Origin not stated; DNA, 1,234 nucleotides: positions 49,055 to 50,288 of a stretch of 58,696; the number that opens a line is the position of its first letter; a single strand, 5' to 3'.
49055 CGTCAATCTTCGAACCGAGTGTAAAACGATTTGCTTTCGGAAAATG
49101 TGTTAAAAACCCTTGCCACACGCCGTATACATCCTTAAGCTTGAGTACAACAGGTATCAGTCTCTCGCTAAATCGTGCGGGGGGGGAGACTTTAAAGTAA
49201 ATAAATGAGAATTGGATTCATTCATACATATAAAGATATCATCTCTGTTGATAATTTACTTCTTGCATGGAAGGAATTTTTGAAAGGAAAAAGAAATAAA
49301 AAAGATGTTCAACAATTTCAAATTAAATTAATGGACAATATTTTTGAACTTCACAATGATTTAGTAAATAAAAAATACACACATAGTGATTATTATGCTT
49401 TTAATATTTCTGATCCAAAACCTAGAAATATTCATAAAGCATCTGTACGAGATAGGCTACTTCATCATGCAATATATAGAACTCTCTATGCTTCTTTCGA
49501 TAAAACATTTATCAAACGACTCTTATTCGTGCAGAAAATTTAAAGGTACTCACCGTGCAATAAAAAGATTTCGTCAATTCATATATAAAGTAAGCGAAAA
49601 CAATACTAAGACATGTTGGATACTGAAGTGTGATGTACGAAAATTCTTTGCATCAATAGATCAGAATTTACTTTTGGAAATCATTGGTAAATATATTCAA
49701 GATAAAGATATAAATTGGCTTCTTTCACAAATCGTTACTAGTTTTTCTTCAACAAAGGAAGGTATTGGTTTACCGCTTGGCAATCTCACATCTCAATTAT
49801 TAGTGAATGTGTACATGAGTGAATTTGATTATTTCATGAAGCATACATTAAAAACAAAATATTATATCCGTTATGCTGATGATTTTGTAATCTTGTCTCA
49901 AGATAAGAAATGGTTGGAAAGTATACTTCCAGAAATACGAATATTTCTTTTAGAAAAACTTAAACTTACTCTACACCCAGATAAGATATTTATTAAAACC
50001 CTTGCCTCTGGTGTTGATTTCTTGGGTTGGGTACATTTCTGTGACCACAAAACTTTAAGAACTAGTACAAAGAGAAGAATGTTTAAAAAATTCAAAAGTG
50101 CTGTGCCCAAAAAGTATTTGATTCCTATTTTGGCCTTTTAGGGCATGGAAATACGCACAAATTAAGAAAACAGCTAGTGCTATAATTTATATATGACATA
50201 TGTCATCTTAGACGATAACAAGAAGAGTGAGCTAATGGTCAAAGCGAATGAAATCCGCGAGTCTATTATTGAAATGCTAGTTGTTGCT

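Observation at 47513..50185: Diversity-generating retroelement shown by an adenine-specific VR/TR mismatch pattern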

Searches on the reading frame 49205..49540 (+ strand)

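Call 7: search_protein_families(library=ncbifam, proteins=[window:49205-49540:+], max_evalue=1)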
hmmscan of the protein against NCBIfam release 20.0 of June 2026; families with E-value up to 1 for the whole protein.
window:49205-49540:+ (112 aa): 1 family
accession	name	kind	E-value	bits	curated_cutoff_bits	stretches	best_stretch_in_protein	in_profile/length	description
TIGR04416.1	group_II_RT_mat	equivalog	0.00035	19.8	300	1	17-103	3-95/353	group II intron reverse transcriptase/maturase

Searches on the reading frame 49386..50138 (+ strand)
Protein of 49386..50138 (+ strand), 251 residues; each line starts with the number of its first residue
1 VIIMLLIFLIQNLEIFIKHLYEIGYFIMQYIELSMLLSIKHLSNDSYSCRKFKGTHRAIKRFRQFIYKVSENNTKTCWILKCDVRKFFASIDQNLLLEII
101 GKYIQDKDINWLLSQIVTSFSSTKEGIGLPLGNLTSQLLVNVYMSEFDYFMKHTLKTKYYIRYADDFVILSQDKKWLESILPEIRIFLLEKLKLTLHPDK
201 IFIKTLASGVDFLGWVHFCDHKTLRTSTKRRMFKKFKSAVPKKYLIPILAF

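Call 7: search_protein_families(library=ncbifam, proteins=[window:49386-50138:+], max_evalue=1)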
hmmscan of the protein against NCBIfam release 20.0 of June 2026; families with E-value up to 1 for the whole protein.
window:49386-50138:+ (251 aa): 7 families
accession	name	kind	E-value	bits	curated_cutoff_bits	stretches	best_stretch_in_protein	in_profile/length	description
TIGR04416.1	group_II_RT_mat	equivalog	1e-31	110.3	300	1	41-240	93-295/353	group II intron reverse transcriptase/maturase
NF041747.1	Drt3a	equivalog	2.4e-20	73.2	200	1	36-208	73-242/412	antiviral reverse transcriptase Drt3a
NF038233.2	retron_St85_RT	exception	1.6e-16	60.5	235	1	67-188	79-199/289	retron St85 family RNA-directed DNA polymerase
NF041746.1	Drt2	equivalog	5.1e-15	55.6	390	2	120-241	215-345/416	antiviral reverse transcriptase Drt2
NF041750.1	Drt5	equivalog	1.1e-06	27.9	550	1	57-201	107-248/484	antiviral reverse transcriptase Drt5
TIGR04499.1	abortive_AbiA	subfamily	3.6e-06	26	250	1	60-191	129-275/615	AbiA family abortive infection protein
NF042941.1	Retron_TIR_antiphage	equivalog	8.9e-06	24.7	600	1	68-181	83-194/464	TIR domain-containing anti-phage reverse transcriptase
